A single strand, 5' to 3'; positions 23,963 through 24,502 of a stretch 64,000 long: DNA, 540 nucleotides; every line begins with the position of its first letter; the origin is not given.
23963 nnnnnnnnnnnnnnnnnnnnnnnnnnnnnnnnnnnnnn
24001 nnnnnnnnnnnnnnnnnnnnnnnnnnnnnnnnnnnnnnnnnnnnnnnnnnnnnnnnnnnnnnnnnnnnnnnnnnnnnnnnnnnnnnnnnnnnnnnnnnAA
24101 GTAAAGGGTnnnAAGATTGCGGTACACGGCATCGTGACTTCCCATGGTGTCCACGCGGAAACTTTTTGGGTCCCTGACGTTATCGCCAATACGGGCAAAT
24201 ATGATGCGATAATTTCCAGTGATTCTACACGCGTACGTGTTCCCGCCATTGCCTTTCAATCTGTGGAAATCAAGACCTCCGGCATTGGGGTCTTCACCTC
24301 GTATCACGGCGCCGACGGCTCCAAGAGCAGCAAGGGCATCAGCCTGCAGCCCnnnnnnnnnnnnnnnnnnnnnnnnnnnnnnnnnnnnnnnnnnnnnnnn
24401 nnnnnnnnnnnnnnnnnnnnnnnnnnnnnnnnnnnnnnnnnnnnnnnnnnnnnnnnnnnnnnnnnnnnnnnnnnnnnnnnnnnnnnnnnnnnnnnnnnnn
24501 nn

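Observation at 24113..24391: RelE/ParE-fold toxin module fused to the C-terminus of an 878-aa protein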

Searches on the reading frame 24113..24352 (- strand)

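Call 26: search_protein_families(library=pfam, proteins=[window:24113-24352:-], max_evalue=10)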
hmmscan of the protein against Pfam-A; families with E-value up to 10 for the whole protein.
window:24113-24352:- (80 aa): 2 families
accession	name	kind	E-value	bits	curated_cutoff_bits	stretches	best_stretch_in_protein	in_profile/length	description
PF05015.19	HigB-like_toxin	-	0.0026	18.6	27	1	26-54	50-78/91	RelE-like toxin of type II toxin-antitoxin system HigB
PF24732.2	ParE_like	-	0.2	12.1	24.4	1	27-58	23-53/67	ParE-like toxin domain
